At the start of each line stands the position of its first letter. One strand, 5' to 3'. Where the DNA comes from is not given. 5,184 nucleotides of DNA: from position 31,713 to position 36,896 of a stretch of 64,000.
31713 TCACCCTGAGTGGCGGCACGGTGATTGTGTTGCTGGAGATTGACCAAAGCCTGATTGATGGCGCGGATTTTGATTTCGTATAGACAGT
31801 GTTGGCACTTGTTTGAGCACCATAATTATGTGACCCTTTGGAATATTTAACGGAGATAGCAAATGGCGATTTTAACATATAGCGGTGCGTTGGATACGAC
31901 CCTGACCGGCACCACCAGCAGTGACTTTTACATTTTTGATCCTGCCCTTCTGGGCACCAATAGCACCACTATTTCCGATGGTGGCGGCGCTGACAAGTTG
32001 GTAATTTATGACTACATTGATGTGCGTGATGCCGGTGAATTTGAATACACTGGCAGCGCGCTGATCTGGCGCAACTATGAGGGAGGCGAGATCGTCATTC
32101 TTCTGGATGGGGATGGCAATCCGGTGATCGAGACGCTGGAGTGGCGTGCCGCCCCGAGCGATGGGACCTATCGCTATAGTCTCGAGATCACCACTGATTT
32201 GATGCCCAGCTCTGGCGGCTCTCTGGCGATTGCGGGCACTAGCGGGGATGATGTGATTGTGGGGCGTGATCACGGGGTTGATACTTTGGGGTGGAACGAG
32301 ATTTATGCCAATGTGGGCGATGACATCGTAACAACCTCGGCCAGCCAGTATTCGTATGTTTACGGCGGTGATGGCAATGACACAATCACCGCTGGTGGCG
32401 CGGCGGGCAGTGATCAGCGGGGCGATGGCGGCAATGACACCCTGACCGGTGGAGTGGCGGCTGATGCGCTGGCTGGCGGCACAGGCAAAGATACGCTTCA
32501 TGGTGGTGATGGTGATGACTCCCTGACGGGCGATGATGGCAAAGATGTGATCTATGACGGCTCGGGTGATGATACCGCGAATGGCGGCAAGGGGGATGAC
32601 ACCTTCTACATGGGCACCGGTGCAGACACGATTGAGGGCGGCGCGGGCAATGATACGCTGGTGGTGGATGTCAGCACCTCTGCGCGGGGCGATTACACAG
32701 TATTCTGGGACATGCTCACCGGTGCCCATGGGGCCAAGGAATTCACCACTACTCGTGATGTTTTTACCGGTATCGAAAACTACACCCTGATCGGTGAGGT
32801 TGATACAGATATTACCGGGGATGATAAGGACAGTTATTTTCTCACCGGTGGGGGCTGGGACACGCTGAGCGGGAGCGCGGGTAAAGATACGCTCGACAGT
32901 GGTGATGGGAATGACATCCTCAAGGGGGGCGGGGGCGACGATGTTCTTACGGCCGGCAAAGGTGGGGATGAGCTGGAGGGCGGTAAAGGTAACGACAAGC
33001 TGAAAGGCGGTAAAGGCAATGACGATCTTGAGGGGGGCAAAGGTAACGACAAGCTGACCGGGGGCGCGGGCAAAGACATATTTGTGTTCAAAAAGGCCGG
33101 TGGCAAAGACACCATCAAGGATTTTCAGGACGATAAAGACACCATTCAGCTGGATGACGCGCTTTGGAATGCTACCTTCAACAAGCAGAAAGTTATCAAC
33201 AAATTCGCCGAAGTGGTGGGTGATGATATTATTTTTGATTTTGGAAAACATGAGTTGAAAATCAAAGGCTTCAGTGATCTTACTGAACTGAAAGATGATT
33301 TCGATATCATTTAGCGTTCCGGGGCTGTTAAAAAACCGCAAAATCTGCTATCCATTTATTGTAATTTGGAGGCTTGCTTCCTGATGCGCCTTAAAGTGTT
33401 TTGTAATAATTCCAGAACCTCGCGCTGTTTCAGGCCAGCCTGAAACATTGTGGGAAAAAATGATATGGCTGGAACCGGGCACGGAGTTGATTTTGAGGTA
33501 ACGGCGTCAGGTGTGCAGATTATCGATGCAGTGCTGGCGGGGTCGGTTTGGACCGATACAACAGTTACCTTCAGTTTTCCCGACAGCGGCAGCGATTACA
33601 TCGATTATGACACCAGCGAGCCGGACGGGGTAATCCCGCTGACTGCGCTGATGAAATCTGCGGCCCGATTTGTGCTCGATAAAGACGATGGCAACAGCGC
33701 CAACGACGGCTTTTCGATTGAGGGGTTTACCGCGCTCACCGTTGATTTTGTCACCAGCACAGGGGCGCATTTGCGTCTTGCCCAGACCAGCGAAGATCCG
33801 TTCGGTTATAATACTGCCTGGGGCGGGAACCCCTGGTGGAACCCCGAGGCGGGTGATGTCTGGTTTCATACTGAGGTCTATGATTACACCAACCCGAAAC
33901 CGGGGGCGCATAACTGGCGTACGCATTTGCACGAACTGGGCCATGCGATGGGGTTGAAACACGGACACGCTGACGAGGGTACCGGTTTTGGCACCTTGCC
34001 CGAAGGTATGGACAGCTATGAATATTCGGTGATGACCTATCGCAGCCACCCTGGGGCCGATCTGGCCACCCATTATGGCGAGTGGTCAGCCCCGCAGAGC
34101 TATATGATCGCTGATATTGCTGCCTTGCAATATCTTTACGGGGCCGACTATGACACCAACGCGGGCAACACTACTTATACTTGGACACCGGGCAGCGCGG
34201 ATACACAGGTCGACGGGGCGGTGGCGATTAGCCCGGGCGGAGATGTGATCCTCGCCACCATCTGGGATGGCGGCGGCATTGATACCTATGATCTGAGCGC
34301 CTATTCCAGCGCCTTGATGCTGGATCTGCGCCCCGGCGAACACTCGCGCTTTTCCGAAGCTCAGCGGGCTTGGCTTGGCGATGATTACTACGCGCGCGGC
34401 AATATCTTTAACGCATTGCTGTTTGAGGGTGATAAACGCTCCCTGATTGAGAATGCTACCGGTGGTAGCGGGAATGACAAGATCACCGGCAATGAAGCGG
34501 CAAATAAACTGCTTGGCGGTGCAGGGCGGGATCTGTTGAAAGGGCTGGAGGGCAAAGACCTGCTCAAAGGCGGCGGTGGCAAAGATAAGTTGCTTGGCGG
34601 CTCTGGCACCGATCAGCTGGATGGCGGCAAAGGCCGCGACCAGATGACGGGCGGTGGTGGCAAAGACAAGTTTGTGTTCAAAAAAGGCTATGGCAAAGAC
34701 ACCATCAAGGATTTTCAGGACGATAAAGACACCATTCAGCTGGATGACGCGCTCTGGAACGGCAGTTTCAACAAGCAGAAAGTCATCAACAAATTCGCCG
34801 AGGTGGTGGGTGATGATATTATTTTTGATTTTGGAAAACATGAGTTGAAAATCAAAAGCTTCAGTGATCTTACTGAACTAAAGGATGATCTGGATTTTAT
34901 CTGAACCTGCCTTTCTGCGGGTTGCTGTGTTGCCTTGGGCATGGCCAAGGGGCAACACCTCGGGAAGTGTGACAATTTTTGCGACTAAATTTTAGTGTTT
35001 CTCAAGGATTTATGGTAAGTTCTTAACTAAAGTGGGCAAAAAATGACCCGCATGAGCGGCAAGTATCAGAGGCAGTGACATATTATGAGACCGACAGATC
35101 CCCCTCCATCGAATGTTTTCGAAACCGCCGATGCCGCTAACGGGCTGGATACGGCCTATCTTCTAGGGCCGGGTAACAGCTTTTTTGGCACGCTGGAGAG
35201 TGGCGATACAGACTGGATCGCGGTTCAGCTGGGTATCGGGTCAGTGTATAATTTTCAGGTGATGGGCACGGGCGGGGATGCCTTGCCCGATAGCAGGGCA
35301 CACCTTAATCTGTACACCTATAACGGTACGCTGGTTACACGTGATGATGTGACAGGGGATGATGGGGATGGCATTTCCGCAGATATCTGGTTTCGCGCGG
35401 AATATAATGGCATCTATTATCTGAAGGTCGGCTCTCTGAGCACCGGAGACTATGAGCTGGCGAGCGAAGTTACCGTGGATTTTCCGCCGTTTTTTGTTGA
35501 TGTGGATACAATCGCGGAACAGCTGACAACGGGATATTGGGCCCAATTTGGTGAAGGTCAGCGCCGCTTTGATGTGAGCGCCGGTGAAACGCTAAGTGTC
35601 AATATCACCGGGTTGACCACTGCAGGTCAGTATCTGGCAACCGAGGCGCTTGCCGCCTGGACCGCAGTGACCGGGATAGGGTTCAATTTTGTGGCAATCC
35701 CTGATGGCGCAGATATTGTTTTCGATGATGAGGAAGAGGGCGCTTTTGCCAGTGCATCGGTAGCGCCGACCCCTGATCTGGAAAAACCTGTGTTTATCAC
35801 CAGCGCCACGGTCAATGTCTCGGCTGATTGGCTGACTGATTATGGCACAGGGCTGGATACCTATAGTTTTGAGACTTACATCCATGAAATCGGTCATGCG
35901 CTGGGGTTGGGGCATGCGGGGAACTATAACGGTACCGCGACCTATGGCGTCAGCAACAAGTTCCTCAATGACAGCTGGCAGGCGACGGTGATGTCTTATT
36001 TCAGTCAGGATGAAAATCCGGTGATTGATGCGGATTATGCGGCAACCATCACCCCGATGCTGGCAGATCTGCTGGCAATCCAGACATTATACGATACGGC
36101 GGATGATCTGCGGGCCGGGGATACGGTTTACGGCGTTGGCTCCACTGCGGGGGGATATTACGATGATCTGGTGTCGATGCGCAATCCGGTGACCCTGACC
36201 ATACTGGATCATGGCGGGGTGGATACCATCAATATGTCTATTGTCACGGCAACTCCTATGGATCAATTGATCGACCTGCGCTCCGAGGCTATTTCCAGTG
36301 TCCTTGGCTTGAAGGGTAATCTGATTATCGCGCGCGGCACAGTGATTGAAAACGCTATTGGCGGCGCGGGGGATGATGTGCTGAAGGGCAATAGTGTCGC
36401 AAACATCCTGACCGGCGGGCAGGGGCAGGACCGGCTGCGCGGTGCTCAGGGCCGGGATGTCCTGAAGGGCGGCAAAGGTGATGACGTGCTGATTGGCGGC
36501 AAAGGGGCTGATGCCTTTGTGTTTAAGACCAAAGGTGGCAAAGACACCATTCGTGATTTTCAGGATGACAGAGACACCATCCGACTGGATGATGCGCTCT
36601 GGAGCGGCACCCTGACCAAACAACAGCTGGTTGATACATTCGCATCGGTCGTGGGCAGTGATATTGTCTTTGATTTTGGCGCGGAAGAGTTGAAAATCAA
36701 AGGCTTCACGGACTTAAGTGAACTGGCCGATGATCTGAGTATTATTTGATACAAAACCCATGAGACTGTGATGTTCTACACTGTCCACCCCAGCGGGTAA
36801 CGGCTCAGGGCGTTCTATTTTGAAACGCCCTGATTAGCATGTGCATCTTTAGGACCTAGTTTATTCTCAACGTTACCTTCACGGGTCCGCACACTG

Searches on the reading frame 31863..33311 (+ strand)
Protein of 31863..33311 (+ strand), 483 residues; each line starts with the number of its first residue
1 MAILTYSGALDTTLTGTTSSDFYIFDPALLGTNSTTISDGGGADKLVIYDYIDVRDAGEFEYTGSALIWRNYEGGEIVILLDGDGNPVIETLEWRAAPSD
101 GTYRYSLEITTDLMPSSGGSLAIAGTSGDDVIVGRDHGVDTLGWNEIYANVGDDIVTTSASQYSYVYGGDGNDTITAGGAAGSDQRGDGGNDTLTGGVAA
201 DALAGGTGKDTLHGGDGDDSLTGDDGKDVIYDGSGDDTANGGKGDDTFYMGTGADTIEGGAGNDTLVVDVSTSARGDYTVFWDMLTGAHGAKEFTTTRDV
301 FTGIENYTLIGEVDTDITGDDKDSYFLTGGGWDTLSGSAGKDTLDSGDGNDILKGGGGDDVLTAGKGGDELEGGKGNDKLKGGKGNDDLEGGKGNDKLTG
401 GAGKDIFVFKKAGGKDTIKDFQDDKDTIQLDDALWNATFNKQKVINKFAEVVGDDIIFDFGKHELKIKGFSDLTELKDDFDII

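Call 9: search_protein_families(library=pfam, proteins=[window:31863-33311:+], max_evalue=0.001)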
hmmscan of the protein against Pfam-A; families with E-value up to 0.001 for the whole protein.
window:31863-33311:+ (483 aa): 1 family
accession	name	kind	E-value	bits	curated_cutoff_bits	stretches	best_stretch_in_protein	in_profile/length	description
PF00353.25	HemolysinCabind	-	7.1e-35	119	23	7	364-398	2-36/36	RTX calcium-binding nonapeptide repeat (4 copies)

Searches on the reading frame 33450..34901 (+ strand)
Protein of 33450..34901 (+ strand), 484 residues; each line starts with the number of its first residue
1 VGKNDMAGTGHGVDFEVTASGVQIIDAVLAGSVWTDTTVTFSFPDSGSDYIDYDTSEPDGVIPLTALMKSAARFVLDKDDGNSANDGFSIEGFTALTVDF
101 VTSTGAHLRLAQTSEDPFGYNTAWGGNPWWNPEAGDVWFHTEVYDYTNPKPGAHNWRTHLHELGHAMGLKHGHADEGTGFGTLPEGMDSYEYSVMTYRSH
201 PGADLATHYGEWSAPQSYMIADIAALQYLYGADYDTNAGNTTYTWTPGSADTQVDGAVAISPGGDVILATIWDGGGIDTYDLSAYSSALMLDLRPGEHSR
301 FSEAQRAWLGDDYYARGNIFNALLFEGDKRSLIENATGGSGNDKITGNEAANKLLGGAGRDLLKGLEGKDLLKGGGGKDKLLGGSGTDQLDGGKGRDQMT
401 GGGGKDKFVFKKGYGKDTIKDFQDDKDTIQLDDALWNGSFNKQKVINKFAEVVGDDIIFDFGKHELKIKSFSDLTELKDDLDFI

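Call 9: search_protein_families(library=pfam, proteins=[window:33450-34901:+], max_evalue=0.001)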
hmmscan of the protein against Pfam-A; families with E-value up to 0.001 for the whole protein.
window:33450-34901:+ (484 aa): 3 families
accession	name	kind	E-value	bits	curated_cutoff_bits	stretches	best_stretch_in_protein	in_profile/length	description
PF00353.25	HemolysinCabind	-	7.6e-16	58.2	23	4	356-390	2-36/36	RTX calcium-binding nonapeptide repeat (4 copies)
PF08548.17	Peptidase_M10_C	-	7.4e-15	55.7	20.7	1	232-463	1-158/193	Peptidase M10 serralysin C terminal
PF13688.12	Reprolysin_5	-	0.0005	20.8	27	1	120-199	107-188/196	Metallo-peptidase family M12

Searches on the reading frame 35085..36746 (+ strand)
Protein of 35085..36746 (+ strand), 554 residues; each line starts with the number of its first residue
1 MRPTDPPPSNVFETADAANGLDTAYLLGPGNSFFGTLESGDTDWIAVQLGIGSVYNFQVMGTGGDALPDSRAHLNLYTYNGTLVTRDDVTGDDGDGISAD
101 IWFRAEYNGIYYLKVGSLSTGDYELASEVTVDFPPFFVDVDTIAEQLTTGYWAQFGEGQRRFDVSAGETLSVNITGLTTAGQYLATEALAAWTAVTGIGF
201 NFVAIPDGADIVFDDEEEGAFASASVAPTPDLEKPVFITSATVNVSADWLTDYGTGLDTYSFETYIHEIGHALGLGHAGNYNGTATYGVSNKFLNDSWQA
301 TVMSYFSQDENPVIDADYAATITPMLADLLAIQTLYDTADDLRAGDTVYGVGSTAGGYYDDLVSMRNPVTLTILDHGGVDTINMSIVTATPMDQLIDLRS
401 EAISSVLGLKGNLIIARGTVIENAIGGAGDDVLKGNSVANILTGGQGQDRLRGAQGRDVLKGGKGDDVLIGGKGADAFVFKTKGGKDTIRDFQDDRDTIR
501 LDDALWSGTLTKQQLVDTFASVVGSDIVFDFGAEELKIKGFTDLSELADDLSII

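Call 3: search_protein_families(library=pfam, proteins=[window:35085-36746:+], max_evalue=10)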
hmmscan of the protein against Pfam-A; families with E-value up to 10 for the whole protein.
window:35085-36746:+ (554 aa): 11 families
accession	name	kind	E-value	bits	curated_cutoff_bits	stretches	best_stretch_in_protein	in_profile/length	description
PF08548.17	Peptidase_M10_C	-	2e-25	90.1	20.7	1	341-533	4-158/193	Peptidase M10 serralysin C terminal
PF00353.25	HemolysinCabind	-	1.8e-12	47.4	23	2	443-476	1-34/36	RTX calcium-binding nonapeptide repeat (4 copies)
PF13583.11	Reprolysin_4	-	3.1e-05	24.2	22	1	261-313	135-183/203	Metallo-peptidase family M12B Reprolysin-like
PF00413.30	Peptidase_M10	-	6e-05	23.4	24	1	188-279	30-126/159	Matrixin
PF10462.15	Peptidase_M66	-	0.00051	19.5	20.6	1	257-287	188-220/306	Peptidase M66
PF04151.21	PPC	-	0.012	16.9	25.9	2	41-116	1-69/70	Bacterial pre-peptidase C-terminal domain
PF13688.12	Reprolysin_5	-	0.023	15.4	27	1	258-308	138-189/196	Metallo-peptidase family M12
PF16313.11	DUF4953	-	0.024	14.3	24.2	1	266-306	18-61/316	Met-zincin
PF13582.12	Reprolysin_3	-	0.039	14.9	22.4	1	255-277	107-122/123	Metallo-peptidase family M12B Reprolysin-like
PF05572.19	Peptidase_M43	-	0.092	13.1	23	1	240-294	49-99/152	Pregnancy-associated plasma protein-A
PF12044.14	Metallopep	-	0.28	10.2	27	1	265-279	318-332/427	Putative peptidase family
